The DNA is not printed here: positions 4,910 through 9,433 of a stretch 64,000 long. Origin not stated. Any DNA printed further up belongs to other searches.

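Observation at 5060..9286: Unusual helicase architecture: Zn-ribbon + DEAH/HA2 core + acidic linker + tandem S1 domains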

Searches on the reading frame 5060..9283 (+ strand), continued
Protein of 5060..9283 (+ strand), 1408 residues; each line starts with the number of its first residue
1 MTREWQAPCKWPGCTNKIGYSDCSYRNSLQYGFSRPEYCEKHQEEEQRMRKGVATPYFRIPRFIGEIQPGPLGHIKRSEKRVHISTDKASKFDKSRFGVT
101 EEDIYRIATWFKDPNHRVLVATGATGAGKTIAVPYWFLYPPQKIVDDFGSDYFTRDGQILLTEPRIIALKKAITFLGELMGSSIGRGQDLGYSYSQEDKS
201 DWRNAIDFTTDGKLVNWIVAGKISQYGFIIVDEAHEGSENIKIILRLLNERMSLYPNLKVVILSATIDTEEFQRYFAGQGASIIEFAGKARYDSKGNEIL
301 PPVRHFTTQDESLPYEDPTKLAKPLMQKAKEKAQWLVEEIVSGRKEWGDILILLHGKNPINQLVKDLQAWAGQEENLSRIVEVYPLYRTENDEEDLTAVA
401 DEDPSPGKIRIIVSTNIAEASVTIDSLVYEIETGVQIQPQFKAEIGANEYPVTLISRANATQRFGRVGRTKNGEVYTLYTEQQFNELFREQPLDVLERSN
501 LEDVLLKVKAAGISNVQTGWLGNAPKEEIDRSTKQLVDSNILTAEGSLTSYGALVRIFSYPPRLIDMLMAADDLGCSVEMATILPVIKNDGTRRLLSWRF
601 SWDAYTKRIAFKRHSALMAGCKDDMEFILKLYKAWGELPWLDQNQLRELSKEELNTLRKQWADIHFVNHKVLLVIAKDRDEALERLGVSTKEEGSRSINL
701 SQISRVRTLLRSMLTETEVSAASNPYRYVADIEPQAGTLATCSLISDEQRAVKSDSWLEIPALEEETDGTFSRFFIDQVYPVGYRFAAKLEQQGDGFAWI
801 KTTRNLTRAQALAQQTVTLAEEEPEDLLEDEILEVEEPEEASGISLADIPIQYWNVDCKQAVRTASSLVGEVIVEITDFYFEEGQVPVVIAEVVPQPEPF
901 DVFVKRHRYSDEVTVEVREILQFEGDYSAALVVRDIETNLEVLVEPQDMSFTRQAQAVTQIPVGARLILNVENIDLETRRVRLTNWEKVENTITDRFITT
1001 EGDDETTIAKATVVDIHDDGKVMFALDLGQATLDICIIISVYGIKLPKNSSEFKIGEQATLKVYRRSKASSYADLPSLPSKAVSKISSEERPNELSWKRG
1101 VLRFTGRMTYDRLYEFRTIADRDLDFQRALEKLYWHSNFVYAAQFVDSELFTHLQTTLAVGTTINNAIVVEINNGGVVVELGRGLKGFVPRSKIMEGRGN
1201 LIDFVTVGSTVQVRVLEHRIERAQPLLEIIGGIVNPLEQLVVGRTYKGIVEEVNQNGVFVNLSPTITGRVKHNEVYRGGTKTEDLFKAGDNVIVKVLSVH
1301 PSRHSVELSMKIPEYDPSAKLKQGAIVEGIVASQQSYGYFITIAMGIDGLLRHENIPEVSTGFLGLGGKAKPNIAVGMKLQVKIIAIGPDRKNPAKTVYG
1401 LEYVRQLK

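Call 10: find_homologous_proteins(query=window:5060-9283:+)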
Query window:5060-9283:+ (1408 aa): 768 proteins with E <= 0.001 among 8000 candidates; the best 120 are listed.
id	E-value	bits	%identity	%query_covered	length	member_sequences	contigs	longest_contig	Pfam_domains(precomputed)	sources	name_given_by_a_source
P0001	0.0e+0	3060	100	97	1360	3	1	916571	PF00270.36,PF00575.30,PF23459.2,PF00271.38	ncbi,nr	ncbi:MAG: S1 RNA-binding domain-containing protein [Candidatus Woesebacteria bacterium]|nr:MAG: S1 R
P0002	0.0e+0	2223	69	100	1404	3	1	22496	PF00270.36,PF00575.30,PF23459.2,PF00271.38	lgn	-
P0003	0.0e+0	2095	65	100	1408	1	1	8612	PF00270.36,PF00575.30,PF23459.2,PF00271.38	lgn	-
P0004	0.0e+0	2089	79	80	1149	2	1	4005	PF00270.36,PF00575.30,PF00271.38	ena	-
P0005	0.0e+0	2010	63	99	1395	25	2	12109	PF00270.36,PF00575.30,PF23459.2,PF00271.38,PF18614.8,PF21710.4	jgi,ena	-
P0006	0.0e+0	1982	62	100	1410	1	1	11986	PF00270.36,PF00575.30,PF00271.38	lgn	-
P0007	0.0e+0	1959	62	99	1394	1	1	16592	PF00270.36,PF00575.30,PF23459.2,PF00271.38,PF21710.4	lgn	-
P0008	0.0e+0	1943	62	99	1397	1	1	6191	PF00270.36,PF00575.30,PF23459.2,PF00271.38,PF21710.4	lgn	-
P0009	0.0e+0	1926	62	99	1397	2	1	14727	PF00270.36,PF00575.30,PF23459.2,PF00271.38,PF21710.4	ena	-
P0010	0.0e+0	1868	59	98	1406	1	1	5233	PF00270.36,PF00575.30,PF23459.2,PF00271.38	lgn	-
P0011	0.0e+0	1809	60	99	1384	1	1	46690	PF00270.36,PF00575.30,PF23459.2,PF00271.38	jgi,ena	-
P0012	0.0e+0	1734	57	100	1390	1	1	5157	PF00270.36,PF00575.30,PF23459.2,PF00271.38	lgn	-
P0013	0.0e+0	1698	57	97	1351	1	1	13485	PF00270.36,PF00575.30,PF23459.2,PF00271.38,PF25199.2,PF21710.4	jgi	-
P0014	0.0e+0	1628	76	59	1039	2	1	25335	PF00270.36,PF00575.30,PF23459.2,PF00271.38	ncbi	ncbi:MAG: helicase-related protein, partial [Patescibacteria group bacterium]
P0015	0.0e+0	1571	52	99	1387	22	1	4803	PF00270.36,PF00575.30,PF23459.2,PF00271.38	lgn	-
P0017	0.0e+0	1563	53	93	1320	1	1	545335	PF00270.36,PF00575.30,PF00271.38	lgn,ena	-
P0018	0.0e+0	1448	49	100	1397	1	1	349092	PF00270.36,PF00575.30,PF23459.2,PF00271.38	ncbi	-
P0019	0.0e+0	1441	54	73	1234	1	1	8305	PF00270.36,PF00575.30,PF23459.2,PF00271.38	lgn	-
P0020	0.0e+0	1438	59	75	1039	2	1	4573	PF00575.30,PF23459.2,PF00271.38,PF21710.4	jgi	-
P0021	0.0e+0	1396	47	100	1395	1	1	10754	PF00270.36,PF00575.30,PF23459.2,PF00271.38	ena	-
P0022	0.0e+0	1392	47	100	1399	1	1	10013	PF00270.36,PF00575.30,PF23459.2,PF00271.38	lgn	-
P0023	0.0e+0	1271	45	96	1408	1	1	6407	PF00270.36,PF00575.30,PF23459.2,PF00271.38,PF21710.4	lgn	-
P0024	0.0e+0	1194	41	96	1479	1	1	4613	PF00270.36,PF00575.30,PF23459.2,PF00271.38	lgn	-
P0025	0.0e+0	1173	42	97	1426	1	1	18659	PF00270.36,PF00575.30,PF23459.2,PF00271.38,PF24685.2,PF21710.4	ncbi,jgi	-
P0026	8.4e-294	996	38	97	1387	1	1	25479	PF00270.36,PF00575.30,PF23459.2,PF00271.38,PF21710.4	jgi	jgi:ribosomal protein S1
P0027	3.9e-293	994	40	90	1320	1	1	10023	PF00270.36,PF00575.30,PF23459.2,PF00271.38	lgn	-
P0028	6.6e-290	983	39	99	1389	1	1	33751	PF00270.36,PF00575.30,PF23459.2,PF00271.38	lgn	-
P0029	1.9e-277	942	38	99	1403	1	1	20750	PF00270.36,PF00575.30,PF00271.38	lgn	-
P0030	1.6e-247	843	39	86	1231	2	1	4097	PF00270.36,PF00575.30,PF23459.2,PF00271.38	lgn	-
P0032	1.3e-243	830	37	93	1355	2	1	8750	PF00270.36,PF00575.30,PF13401.13,PF00271.38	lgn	-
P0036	1.2e-202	694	32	96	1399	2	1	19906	PF00270.36,PF00575.30,PF23459.2,PF00271.38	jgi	-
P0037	1.9e-194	667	41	53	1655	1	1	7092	PF00270.36,PF00575.30,PF23459.2,PF00271.38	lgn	-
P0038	4.4e-174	599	31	87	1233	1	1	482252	PF00270.36,PF00271.38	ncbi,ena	-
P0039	5.6e-167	576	39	52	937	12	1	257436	PF00270.36,PF00575.30,PF00271.38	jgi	-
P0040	9.0e-166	572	39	52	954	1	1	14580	PF00270.36,PF00575.30,PF23459.2,PF00271.38,PF21710.4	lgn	-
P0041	8.0e-158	545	39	55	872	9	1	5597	PF00270.36,PF00575.30,PF00271.38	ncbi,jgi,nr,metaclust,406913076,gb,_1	ncbi:MAG: hypothetical protein ACD_61C00305G0001 [uncultured bacterium]|nr:MAG: hypothetical protein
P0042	2.1e-70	256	30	51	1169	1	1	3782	PF00270.36,PF00271.38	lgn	-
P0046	1.6e-57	213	28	53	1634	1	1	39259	PF00270.36,PF00013.36,PF00271.38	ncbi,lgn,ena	-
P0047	8.5e-55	204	30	29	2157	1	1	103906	PF00270.36,PF00575.30,PF23459.2,PF00271.38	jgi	jgi:HrpA-like RNA helicase/predicted RNA-binding protein with RPS1 domain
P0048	4.1e-43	165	31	34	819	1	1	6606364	PF00270.36,PF13401.13,PF00271.38,PF07717.23,PF06201.20,PF21010.3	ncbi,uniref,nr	ncbi:hypothetical protein N7457_007764 [Penicillium paradoxum]|uniref:uncharacterized protein n=1 Ta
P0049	2.5e-41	159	30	34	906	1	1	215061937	PF00270.36,PF13245.13,PF13401.13,PF00271.38,PF07717.23,PF04408.30,PF21010.3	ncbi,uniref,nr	ncbi:hypothetical protein LUZ61_007591 [Rhynchospora tenuis]|uniref:RNA helicase n=1 Tax=Rhynchospor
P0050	1.7e-37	147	27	34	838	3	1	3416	PF00270.36,PF08482.16,PF00271.38,PF04851.22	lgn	-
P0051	2.0e-37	146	27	34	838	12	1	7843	PF00270.36,PF08482.16,PF00271.38,PF04851.22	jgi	-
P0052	2.2e-36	143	31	32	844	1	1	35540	PF00270.36,PF00271.38,PF07717.23,PF21010.3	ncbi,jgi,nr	ncbi:MAG: ATP-dependent RNA helicase [Spirochaetaceae bacterium]|jgi:RNA helicase HrpA|nr:ATP-depend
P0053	5.1e-36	142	31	32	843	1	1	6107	PF00270.36,PF00271.38,PF07717.23,PF21010.3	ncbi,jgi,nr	ncbi:MAG: ATP-dependent RNA helicase [Spirochaetaceae bacterium]|jgi:RNA helicase HrpA|nr:ATP-depend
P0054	5.2e-36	142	29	39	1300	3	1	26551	PF00270.36,PF13245.13,PF11898.14,PF00271.38,PF07717.23,PF21010.3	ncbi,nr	ncbi:MAG: ATP-dependent RNA helicase HrpA [Deltaproteobacteria bacterium]|nr:ATP-dependent RNA helic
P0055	6.2e-36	142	31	32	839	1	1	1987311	PF00270.36,PF00271.38,PF07717.23,PF04408.30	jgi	jgi:ATP-dependent helicase HrpA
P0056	7.7e-36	141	32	32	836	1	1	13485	PF00270.36,PF00271.38,PF07717.23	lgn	-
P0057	8.4e-36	141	31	32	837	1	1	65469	PF00270.36,PF00271.38,PF07717.23,PF21010.3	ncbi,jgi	jgi:RNA helicase HrpA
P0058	8.9e-36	141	30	32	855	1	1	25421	PF00270.36,PF00271.38,PF07717.23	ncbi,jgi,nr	ncbi:MAG: ATP-dependent RNA helicase [Treponema sp.]|jgi:HrpA-like RNA helicase|nr:ATP-dependent RNA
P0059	1.4e-35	140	27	34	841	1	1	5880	PF00270.36,PF08482.16,PF00271.38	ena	-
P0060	2.0e-35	140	29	32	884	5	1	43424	PF00270.36,PF08482.16,PF00271.38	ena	-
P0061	2.2e-35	140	29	39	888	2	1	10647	PF00270.36,PF00271.38,PF07717.23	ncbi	-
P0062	2.7e-35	139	31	32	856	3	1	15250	PF00270.36,PF00271.38,PF07717.23,PF21010.3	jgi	jgi:ATP-dependent helicase HrpA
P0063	3.5e-35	139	33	32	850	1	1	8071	PF00270.36,PF00271.38,PF07717.23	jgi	-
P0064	4.6e-35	139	30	39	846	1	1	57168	PF00270.36,PF00271.38,PF07717.23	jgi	jgi:RNA helicase HrpA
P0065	5.3e-35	138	31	32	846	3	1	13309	PF00270.36,PF00271.38,PF07717.23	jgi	jgi:RNA helicase HrpA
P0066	7.0e-35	138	32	32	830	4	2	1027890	PF00270.36,PF00271.38,PF07717.23,PF04408.30,PF21010.3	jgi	jgi:RNA helicase HrpA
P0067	8.1e-35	138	31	32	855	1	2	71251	PF00270.36,PF00271.38,PF07717.23,PF21010.3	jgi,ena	-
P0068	9.4e-35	138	29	33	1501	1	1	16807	PF00270.36,PF00271.38,PF07717.23,PF04408.30,PF21010.3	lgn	-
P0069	1.0e-34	137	29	42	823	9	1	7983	PF00270.36,PF00271.38,PF07717.23,PF04408.30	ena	-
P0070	1.1e-34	137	30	32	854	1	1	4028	PF00270.36,PF00271.38,PF07717.23,PF21010.3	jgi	jgi:HrpA-like RNA helicase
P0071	1.2e-34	137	29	39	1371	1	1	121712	PF00270.36,PF13245.13,PF11898.14,PF00271.38,PF07717.23,PF04408.30,PF21010.3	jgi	jgi:ATP-dependent helicase HrpA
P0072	1.3e-34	137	31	32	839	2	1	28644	PF00270.36,PF00271.38,PF07717.23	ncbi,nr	ncbi:MAG: ATP-dependent RNA helicase [Spirochaetaceae bacterium]|nr:ATP-dependent RNA helicase [Spir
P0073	1.9e-34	137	31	32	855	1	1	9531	PF00270.36,PF00271.38,PF07717.23,PF21010.3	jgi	jgi:HrpA-like RNA helicase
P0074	2.0e-34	137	32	32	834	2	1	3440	PF00270.36,PF00271.38,PF07717.23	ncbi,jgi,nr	ncbi:MAG: ATP-dependent RNA helicase [Treponema sp.]|jgi:RNA helicase HrpA|nr:ATP-dependent RNA heli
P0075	2.0e-34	137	33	33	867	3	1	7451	PF00270.36,PF00271.38,PF07717.23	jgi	jgi:ATP-dependent helicase HrpA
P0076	2.1e-34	136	28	39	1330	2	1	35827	PF00270.36,PF13245.13,PF11898.14,PF13401.13,PF00271.38,PF07717.23,PF21010.3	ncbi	ncbi:MAG: ATP-dependent RNA helicase HrpA [Desulfococcaceae bacterium]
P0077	2.7e-34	136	28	39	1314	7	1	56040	PF00270.36,PF11898.14,PF00271.38,PF07717.23,PF04408.30,PF21010.3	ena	-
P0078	3.9e-34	136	31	32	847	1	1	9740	PF00270.36,PF00271.38,PF07717.23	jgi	jgi:RNA helicase HrpA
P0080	5.5e-34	135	30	34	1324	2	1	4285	PF00270.36,PF13245.13,PF11898.14,PF13401.13,PF00271.38,PF07717.23,PF21010.3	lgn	-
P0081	5.6e-34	135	27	39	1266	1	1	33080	PF00270.36,PF11898.14,PF00271.38,PF07717.23,PF21010.3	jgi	jgi:ATP-dependent helicase HrpA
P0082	7.0e-34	135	31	34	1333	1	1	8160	PF00270.36,PF13245.13,PF11898.14,PF00271.38,PF07717.23,PF21010.3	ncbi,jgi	jgi:ATP-dependent helicase HrpA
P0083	7.4e-34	135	28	39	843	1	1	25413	PF00270.36,PF00271.38,PF07717.23,PF21010.3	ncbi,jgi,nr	ncbi:MAG: ATP-dependent RNA helicase [Treponema sp.]|jgi:RNA helicase HrpA|nr:ATP-dependent RNA heli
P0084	7.5e-34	135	28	39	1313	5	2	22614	PF00270.36,PF11898.14,PF00271.38,PF07717.23,PF04408.30,PF21010.3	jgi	jgi:ATP-dependent helicase HrpA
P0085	9.2e-34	134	30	32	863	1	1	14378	PF00270.36,PF00271.38,PF07717.23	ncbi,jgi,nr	ncbi:MAG: ATP-dependent RNA helicase [Treponema sp.]|jgi:HrpA-like RNA helicase|nr:ATP-dependent RNA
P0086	9.6e-34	134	28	39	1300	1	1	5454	PF00270.36,PF13245.13,PF11898.14,PF13401.13,PF00271.38,PF07717.23,PF21010.3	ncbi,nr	ncbi:MAG: ATP-dependent RNA helicase HrpA, partial [Spirochaetaceae bacterium]|nr:ATP-dependent RNA 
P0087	1.1e-33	134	28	39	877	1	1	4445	PF00270.36,PF00271.38,PF07717.23,PF21010.3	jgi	jgi:HrpA-like RNA helicase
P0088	1.2e-33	134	30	32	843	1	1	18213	PF00270.36,PF00271.38,PF07717.23,PF21010.3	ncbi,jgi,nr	ncbi:MAG: ATP-dependent RNA helicase [Treponema sp.]|jgi:RNA helicase HrpA|nr:ATP-dependent RNA heli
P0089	1.3e-33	134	31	34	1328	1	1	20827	PF00270.36,PF11898.14,PF13401.13,PF00271.38,PF07717.23,PF21010.3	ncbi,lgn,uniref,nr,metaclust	ncbi:ATP-dependent RNA helicase HrpA [Desulforegula conservatrix]|uniref:ATP-dependent RNA helicase 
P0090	1.3e-33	134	31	34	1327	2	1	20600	PF00270.36,PF13245.13,PF11898.14,PF13401.13,PF00271.38,PF07717.23,PF21010.3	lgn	-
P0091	1.5e-33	134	31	32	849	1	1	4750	PF00270.36,PF00271.38,PF07717.23,PF21010.3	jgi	jgi:ATP-dependent helicase HrpA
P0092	1.6e-33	134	28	39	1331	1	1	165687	PF00270.36,PF13245.13,PF11898.14,PF13401.13,PF00271.38,PF07717.23,PF21010.3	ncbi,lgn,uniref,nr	ncbi:ATP-dependent helicase HrpA [Desulfocicer vacuolatum DSM 3385]|uniref:RNA helicase n=1 Tax=Desu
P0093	1.7e-33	133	31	32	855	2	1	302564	PF00270.36,PF00271.38,PF07717.23,PF21010.3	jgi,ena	-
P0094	1.9e-33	133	31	32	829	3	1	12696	PF00270.36,PF00271.38,PF07717.23,PF04408.30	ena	-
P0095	2.4e-33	133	30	32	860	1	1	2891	PF00270.36,PF00271.38,PF07717.23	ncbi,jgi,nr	ncbi:MAG: ATP-dependent RNA helicase [Treponema sp.]|jgi:HrpA-like RNA helicase|nr:ATP-dependent RNA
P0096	2.6e-33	133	30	39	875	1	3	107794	PF00270.36,PF00271.38,PF07717.23,PF21010.3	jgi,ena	-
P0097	2.6e-33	133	28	24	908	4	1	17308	PF00270.36,PF00271.38,PF07717.23,PF21010.3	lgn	-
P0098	3.0e-33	133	30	32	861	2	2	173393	PF00270.36,PF00271.38,PF07717.23,PF21010.3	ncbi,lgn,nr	ncbi:MAG: ATP-dependent RNA helicase [Treponema sp.]|nr:ATP-dependent RNA helicase [Treponema sp.]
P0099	3.0e-33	133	29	32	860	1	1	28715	PF00270.36,PF00271.38,PF07717.23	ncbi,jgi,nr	ncbi:MAG: ATP-dependent RNA helicase [Treponema sp.]|jgi:HrpA-like RNA helicase|nr:ATP-dependent RNA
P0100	3.4e-33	132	27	40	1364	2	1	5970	PF00270.36,PF00271.38,PF07717.23,PF04408.30,PF21010.3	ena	-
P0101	3.5e-33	132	29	39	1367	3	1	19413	PF00270.36,PF13245.13,PF11898.14,PF00271.38,PF07717.23,PF21010.3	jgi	jgi:ATP-dependent helicase HrpA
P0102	3.9e-33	132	31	32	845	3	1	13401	PF00270.36,PF00271.38,PF07717.23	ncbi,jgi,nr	ncbi:MAG: ATP-dependent RNA helicase [Spirochaetaceae bacterium]|jgi:HrpA-like RNA helicase|nr:ATP-d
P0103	4.0e-33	132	29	39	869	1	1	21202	PF00270.36,PF00271.38,PF07717.23,PF21010.3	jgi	jgi:RNA helicase HrpA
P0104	4.0e-33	132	29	33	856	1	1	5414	PF00270.36,PF00271.38,PF07717.23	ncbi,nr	ncbi:MAG: ATP-dependent RNA helicase, partial [Treponema sp.]|nr:ATP-dependent RNA helicase [Trepone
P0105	4.2e-33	132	29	40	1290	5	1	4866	PF00270.36,PF11898.14,PF00271.38,PF07717.23,PF04408.30,PF21010.3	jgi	jgi:ATP-dependent helicase HrpA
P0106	4.4e-33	132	27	44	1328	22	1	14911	PF00270.36,PF13245.13,PF11898.14,PF00271.38,PF07717.23,PF21010.3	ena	-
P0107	4.6e-33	132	31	32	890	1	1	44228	PF00270.36,PF00271.38,PF07717.23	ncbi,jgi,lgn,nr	ncbi:MAG: ATP-dependent RNA helicase [Treponema sp.]|jgi:RNA helicase HrpA|nr:ATP-dependent RNA heli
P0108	4.8e-33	132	31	32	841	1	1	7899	PF00270.36,PF00271.38,PF07717.23,PF21010.3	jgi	jgi:RNA helicase HrpA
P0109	5.0e-33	132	30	32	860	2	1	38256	PF00270.36,PF00271.38,PF07717.23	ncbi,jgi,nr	ncbi:MAG: ATP-dependent RNA helicase [Treponema sp.]|jgi:HrpA-like RNA helicase|nr:ATP-dependent RNA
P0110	6.3e-33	132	30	32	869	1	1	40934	PF00270.36,PF00271.38,PF07717.23,PF21010.3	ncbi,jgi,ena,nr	ncbi:MAG: ATP-dependent RNA helicase [Treponema sp.]|nr:ATP-dependent RNA helicase [Treponema sp.]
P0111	7.2e-33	131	28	39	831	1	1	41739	PF00270.36,PF00271.38,PF07717.23,PF21010.3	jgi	jgi:RNA helicase HrpA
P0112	7.2e-33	131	30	32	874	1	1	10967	PF00270.36,PF00271.38,PF07717.23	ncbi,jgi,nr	ncbi:MAG: ATP-dependent RNA helicase [Spirochaetaceae bacterium]|jgi:HrpA-like RNA helicase|nr:ATP-d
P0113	7.6e-33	131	28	40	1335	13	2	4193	PF00270.36,PF13245.13,PF11898.14,PF13401.13,PF00271.38,PF07717.23,PF21010.3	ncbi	-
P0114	7.8e-33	131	29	39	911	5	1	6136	PF00270.36,PF00271.38,PF07717.23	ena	-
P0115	8.8e-33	131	29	32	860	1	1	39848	PF00270.36,PF00271.38,PF07717.23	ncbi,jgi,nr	ncbi:MAG: ATP-dependent RNA helicase [Treponema sp.]|jgi:HrpA-like RNA helicase|nr:ATP-dependent RNA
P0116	9.0e-33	131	30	32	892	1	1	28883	PF00270.36,PF00271.38,PF07717.23,PF21010.3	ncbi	-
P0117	1.2e-32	131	28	39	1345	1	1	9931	PF00270.36,PF13245.13,PF11898.14,PF00271.38,PF07717.23,PF21010.3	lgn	-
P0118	1.3e-32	131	30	32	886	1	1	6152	PF00270.36,PF00271.38,PF07717.23,PF21010.3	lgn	-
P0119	1.5e-32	130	30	32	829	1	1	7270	PF00270.36,PF00271.38,PF07717.23,PF04408.30,PF21010.3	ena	-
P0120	1.5e-32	130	30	32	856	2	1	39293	PF00270.36,PF00271.38,PF07717.23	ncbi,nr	ncbi:MAG: ATP-dependent RNA helicase [Treponema sp.]|nr:ATP-dependent RNA helicase [Treponema sp.]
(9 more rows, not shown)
